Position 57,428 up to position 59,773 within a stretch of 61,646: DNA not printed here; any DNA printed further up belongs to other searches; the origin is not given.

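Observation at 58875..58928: Perfect 17-bp inverted repeat (54-bp element) in frame inside ligA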

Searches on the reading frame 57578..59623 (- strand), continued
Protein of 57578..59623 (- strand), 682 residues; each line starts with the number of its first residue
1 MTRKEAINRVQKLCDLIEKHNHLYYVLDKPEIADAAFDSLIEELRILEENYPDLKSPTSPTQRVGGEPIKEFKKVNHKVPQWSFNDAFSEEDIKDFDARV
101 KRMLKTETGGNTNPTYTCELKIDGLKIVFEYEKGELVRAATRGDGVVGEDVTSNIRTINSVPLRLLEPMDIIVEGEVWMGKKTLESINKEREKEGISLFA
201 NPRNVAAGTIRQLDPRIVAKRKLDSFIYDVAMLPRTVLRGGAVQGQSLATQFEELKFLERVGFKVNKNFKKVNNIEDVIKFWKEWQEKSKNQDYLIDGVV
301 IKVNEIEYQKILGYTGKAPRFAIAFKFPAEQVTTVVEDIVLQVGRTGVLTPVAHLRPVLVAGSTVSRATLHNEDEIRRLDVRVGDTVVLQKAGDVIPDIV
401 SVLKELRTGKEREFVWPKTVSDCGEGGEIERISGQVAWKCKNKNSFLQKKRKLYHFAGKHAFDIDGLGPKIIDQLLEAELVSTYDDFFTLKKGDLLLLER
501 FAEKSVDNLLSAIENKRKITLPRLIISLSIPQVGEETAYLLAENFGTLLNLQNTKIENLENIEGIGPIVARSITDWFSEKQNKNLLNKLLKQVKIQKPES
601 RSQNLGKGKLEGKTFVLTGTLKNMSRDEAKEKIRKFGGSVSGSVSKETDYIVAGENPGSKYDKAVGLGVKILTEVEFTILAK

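Call 37: find_encoding_contigs(protein=P0004, flank=10000, max_places=1)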
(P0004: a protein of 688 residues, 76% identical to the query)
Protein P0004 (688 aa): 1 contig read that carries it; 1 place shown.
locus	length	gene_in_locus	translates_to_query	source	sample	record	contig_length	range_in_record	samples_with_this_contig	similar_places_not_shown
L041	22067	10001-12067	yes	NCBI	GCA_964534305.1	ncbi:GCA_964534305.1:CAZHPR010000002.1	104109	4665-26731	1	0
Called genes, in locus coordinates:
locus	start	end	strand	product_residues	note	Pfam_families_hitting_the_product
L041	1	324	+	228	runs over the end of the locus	-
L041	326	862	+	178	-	PF04350:PilO (weak)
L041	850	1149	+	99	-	-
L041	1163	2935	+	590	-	PF05157:MshEN, PF00437:T2SSE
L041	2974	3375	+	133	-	PF00072:Response_reg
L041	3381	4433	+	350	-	PF00437:T2SSE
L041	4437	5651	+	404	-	PF28597:T2SSF_N, PF00482:T2SSF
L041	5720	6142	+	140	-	-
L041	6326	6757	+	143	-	PF07963:N_methyl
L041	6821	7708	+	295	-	PF06750:A24_N_bact, PF01478:Peptidase_A24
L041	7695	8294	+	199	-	-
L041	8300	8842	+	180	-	PF07963:N_methyl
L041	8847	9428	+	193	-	-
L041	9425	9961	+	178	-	-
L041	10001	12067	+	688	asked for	PF22745:Nlig-Ia, PF01653:DNA_ligase_aden, PF03120:OB_DNA_ligase, PF00633:HHH (faint), PF12826:HHH_2, PF14520:HHH_5, PF00533:BRCT, PF12738:PTCB-BRCT (weak)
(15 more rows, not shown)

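Call 38: find_encoding_contigs(protein=P0003, flank=10000, max_places=1)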
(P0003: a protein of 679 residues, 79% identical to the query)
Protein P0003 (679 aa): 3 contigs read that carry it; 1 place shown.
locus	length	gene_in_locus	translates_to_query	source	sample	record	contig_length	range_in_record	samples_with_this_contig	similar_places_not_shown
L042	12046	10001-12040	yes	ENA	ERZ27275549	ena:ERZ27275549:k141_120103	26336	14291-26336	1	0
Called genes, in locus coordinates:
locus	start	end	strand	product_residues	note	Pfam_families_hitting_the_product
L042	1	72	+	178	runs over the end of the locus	PF04350:PilO (faint)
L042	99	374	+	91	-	-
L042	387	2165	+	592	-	PF05157:MshEN, PF00437:T2SSE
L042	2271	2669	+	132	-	PF00072:Response_reg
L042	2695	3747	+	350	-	PF00437:T2SSE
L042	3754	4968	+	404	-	PF28597:T2SSF_N, PF00482:T2SSF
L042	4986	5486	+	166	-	PF07963:N_methyl (weak)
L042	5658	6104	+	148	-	PF07963:N_methyl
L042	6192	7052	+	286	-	PF06750:A24_N_bact, PF01478:Peptidase_A24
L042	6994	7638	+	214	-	PF07963:N_methyl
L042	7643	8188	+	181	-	-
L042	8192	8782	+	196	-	-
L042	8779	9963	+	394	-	-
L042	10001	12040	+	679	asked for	PF22745:Nlig-Ia, PF01653:DNA_ligase_aden, PF03120:OB_DNA_ligase, PF00633:HHH (faint), PF12826:HHH_2, PF14520:HHH_5, PF00533:BRCT, PF12738:PTCB-BRCT (weak)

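Call 54: search_solved_structures(query=P0001, max_evalue=1e-50, show_alignments=2)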
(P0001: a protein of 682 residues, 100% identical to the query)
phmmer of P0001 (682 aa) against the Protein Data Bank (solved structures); distinct sequences matched with E-value up to 1e-50: 27.
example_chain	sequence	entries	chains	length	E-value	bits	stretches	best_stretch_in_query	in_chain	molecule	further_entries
2owo_A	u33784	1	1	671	6.4e-167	560.2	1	12-678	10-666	DNA ligase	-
5tt5_A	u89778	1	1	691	4.2e-166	557.5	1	10-678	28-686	DNA ligase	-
1dgs_A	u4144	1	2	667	1.5e-151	509.5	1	1-678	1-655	DNA LIGASE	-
4glx_A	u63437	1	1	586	7e-147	494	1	12-592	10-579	DNA ligase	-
1v9p_A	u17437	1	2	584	1.5e-138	466.5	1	1-591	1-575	DNA ligase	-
3sgi_A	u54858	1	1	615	7.5e-113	381.6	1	2-588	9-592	DNA ligase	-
8ak4_A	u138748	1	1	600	4.1e-109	369.2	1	12-589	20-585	DNA ligase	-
1b04_A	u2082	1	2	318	4.4e-92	312.9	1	1-334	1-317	PROTEIN (DNA LIGASE)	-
1tae_A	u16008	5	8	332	1.3e-89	304.8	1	4-337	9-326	DNA ligase, NAD-dependent | DNA ligase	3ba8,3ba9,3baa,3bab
1ta8_A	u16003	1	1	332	1.8e-89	304.3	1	4-336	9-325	DNA ligase, NAD-dependent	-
4eeq_A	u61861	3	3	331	1.1e-88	301.7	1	4-335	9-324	DNA ligase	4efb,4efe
4lh6_A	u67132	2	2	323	2.9e-88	300.3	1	4-333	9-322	DNA ligase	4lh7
3jsl_A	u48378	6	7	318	3.5e-84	286.9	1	8-331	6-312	DNA ligase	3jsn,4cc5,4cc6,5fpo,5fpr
8jyd_A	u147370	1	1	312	3.2e-81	277.1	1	4-328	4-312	DNA ligase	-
4glw_A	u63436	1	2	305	3.9e-75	257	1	9-329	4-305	DNA ligase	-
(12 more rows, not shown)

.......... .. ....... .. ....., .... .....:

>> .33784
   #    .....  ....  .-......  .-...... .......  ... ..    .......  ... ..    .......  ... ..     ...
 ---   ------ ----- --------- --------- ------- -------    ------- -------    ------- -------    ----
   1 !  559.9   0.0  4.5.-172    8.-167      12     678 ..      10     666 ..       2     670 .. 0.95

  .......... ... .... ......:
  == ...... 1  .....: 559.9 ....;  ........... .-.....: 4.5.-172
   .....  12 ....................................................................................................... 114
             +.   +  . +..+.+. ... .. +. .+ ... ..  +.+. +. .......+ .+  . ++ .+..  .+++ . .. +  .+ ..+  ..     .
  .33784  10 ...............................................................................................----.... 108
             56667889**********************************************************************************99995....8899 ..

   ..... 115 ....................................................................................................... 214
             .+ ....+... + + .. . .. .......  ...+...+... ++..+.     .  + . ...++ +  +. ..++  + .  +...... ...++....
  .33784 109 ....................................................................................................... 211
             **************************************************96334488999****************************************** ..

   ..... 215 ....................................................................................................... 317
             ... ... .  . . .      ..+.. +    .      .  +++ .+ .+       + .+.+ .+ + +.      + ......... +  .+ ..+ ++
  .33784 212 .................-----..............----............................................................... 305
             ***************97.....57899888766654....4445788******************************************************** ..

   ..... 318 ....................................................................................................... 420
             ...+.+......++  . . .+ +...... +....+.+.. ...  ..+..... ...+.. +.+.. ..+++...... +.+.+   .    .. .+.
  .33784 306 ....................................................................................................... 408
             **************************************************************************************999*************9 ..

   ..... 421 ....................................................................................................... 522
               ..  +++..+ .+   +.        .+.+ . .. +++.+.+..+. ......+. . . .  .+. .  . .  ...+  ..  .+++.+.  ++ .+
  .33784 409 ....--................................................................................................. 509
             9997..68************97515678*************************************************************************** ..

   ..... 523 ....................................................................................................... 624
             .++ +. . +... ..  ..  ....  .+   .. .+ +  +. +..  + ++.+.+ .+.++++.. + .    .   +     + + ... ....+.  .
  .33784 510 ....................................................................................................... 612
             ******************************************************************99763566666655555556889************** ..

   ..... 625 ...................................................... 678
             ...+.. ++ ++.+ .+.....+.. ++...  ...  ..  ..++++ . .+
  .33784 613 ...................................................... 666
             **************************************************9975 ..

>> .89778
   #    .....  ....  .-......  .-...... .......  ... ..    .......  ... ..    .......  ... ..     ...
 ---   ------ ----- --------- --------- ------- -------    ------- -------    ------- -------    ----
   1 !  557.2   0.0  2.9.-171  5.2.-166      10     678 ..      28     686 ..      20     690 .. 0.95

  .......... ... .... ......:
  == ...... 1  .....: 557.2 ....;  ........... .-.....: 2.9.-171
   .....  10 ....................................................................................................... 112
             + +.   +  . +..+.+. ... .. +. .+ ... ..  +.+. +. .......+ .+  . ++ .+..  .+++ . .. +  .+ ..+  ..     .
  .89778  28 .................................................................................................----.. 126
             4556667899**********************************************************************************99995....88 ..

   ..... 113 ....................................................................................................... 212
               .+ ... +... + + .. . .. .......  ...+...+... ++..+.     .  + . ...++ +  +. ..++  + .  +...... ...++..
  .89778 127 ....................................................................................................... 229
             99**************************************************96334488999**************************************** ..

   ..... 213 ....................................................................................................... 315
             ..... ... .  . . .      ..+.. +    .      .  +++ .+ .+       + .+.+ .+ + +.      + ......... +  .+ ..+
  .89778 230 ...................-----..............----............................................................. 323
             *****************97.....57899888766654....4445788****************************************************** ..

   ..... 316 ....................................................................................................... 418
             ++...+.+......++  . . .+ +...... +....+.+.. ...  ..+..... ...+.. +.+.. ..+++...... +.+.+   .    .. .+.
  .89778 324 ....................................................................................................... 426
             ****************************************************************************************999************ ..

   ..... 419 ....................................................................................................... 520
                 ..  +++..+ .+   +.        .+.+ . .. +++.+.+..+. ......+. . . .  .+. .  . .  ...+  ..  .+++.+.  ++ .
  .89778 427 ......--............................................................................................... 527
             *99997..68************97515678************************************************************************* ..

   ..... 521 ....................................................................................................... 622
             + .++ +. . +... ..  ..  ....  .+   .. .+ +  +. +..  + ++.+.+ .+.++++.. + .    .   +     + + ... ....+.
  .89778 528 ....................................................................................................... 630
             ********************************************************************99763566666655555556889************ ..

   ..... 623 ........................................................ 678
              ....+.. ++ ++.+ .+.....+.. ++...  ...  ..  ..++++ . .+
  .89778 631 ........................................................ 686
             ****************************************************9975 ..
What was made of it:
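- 58877..58930 (-): The 18 codons (LigA residues M232-A249) that make up the extra loop peptide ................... Alignment to 2OWO (call 54).
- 57575..59620 (-): Host gene ligA (NAD-dependent DNA ligase, 682 aa from MTRKEAI). E = 6e-167 to E. coli LigA 2OWO (call 54).
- Checked: E. coli LigA (2OWO) is 9 residues shorter across this loop in the alignment (call 54).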

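Call 67: search_protein_families(library=ncbifam, proteins=[L015:5935-6588:-], max_evalue=0.01)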
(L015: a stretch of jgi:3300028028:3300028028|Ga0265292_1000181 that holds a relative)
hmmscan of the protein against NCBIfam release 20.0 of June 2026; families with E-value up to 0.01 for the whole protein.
L015:5935-6588:- (217 aa): 1 family
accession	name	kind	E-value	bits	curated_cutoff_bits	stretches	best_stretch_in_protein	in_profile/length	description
NF047646.1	REP_Tyr_transpos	equivalog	9.3e-19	67.7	80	1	71-166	43-146/146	REP-associated tyrosine transposase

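Call 69: list_cluster_members(proteins=[P0001, P0034, P0009, P0007, P0032, P0002, P0012, P0040, P0044])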
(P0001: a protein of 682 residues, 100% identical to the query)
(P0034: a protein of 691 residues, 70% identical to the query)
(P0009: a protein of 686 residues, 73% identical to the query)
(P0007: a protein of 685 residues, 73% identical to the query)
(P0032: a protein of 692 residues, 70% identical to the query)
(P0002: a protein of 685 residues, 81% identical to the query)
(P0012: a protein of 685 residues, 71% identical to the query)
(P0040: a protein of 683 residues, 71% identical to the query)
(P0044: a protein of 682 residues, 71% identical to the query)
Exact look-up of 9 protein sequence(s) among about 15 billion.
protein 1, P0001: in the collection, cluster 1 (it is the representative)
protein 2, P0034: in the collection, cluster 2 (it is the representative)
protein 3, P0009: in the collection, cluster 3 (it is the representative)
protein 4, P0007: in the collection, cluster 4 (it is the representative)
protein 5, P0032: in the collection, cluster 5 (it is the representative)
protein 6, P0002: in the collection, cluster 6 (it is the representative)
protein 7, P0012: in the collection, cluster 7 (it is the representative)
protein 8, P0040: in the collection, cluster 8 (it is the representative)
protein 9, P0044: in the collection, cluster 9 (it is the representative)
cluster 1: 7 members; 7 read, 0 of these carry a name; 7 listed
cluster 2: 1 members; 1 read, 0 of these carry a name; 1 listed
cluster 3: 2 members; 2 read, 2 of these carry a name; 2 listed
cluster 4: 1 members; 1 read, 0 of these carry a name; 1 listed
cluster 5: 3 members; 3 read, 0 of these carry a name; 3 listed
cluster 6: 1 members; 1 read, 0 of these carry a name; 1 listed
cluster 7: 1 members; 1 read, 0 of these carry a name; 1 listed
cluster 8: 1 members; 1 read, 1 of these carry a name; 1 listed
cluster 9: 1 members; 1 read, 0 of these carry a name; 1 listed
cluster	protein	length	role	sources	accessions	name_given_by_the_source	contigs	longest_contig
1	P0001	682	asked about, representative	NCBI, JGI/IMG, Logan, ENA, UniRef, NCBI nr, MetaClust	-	-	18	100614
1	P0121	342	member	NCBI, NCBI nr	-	-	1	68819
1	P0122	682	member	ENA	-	-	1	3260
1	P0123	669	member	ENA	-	-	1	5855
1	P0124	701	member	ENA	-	-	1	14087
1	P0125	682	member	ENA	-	-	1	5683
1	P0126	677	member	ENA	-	-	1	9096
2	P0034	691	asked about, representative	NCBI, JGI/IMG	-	-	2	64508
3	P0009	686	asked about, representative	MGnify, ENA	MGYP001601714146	FL=1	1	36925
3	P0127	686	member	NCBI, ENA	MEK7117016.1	MAG: NAD-dependent DNA ligase LigA [Patescibacteria group bacterium]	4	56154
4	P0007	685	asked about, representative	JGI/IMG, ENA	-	-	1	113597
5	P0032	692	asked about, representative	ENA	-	-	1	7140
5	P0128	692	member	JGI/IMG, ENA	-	-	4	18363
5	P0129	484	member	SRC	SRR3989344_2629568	-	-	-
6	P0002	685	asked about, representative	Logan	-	-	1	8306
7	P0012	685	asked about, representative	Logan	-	-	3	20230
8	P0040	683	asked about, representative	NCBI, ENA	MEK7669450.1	MAG: NAD-dependent DNA ligase LigA [Patescibacteria group bacterium]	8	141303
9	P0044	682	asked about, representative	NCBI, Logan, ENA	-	-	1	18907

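Call 71: predict_structure(alignment_id=A2)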
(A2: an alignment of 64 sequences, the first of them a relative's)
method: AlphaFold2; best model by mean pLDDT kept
length: 682 residues; sequences in the alignment: 64
mean_pLDDT: 79.9   pTM: 0.55
mean pLDDT of the five models: 79.9, 78.0, 77.8, 77.1, 75.3
residues with pLDDT >= 90: 239; 70-90: 294; 50-70: 86; < 50: 63
segments of 3 or more residues with pLDDT < 50: 236-245, 315-318, 361-363, 600-611, 613-621, 636-651, 653-657
pLDDT, mean of each block of 10 residues (from residue 1): 91 90 88 89 93 86 77 85 70 88 90 93 92 94 84 92 91 93 89 84 85 88 92 56 55 92 93 94 91 88 88 57 75 78 80 71 52 75 80 57 81 84 82 77 80 89 88 91 92 89 88 92 92 86 91 92 86 91 91 77 39 47 55 51 44 49 52 59 50
secondary structure, 60 per line:
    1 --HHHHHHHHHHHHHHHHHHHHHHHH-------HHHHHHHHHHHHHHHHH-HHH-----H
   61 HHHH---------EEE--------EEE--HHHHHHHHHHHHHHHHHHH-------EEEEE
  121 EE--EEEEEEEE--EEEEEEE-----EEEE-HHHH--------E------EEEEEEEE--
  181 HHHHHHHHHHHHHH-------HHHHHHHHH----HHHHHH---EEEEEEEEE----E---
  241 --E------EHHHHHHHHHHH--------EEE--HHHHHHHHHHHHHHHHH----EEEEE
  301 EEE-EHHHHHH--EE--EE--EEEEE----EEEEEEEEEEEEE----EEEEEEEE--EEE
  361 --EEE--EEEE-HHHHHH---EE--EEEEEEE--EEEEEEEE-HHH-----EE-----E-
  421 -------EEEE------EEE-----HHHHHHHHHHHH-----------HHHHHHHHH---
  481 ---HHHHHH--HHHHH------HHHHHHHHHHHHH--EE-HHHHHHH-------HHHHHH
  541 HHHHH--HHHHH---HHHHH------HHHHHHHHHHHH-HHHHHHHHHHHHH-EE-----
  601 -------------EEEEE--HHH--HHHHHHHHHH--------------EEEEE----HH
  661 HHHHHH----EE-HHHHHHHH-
elements in order (helices of 4 or more, strands of 3 or more residues): H3-26 H34-50 H60-64 E74-76 E85-87 H90-108 E116-122 E125-132 E135-141 E147-150 H152-155 E171-178 H181-194 H202-210 H215-220 E224-232 H251-261 E270-272 H275-291 E296-303 H306-311 E322-326 E331-343 E348-355 E358-360 E363-365 E368-371 H373-378 E386-392 E395-402 E428-431 E438-440 H446-457 H469-477 H484-489 H492-496 H503-515 H521-527 H535-545 H548-552 H556-560 H567-578 H580-592 E614-618 H626-635 E650-654 H659-666 H674-681
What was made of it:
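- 58877..58930 (-): AlphaFold model: pLDDT below 50 at residues 236-245, between strand 224-232 and helix 251-261 (call 71).
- The peptide lies in a low-confidence loop (call 71).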

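Call 72: find_encoding_contigs(protein=P0126, flank=10000, max_places=2)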
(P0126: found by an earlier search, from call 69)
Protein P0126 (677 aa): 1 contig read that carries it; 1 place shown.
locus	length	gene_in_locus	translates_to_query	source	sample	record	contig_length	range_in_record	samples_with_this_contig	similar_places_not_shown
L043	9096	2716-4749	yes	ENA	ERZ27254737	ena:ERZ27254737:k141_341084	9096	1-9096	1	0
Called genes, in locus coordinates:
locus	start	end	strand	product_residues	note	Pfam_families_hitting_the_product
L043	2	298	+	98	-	?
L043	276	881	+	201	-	PF07963:N_methyl (weak)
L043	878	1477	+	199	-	-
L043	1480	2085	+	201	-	-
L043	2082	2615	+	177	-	-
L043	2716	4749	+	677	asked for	PF22745:Nlig-Ia, PF01653:DNA_ligase_aden, PF14520:HHH_5 (faint), PF03120:OB_DNA_ligase, PF12826:HHH_2, PF00533:BRCT, PF12738:PTCB-BRCT (weak)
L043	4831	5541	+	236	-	-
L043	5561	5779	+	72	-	PF14076:DUF4258 (weak)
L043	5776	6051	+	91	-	PF10049:DUF2283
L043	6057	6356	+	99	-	PF02686:GatC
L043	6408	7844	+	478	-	PF01425:Amidase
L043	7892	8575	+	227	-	-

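Call 87: find_encoding_contigs(protein=P0121, flank=4000, max_places=2)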
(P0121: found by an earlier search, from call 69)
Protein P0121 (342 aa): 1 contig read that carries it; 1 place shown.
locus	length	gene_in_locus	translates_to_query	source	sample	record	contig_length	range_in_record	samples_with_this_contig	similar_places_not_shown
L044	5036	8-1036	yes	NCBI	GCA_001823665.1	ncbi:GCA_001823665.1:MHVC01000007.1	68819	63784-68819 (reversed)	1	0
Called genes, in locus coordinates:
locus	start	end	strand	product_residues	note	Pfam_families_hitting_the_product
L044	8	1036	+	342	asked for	PF03120:OB_DNA_ligase, PF00633:HHH (faint), PF12826:HHH_2, PF14520:HHH_5 (weak), PF00533:BRCT, PF12738:PTCB-BRCT (weak)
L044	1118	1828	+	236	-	-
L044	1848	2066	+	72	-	PF14076:DUF4258 (weak)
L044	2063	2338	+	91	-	PF10049:DUF2283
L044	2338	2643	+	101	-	PF02686:GatC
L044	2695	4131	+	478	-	PF01425:Amidase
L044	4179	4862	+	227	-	-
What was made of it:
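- Tried and rejected: P0121 as a possible flipped or stop allele: it is only a gene cut by a contig end (call 87).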
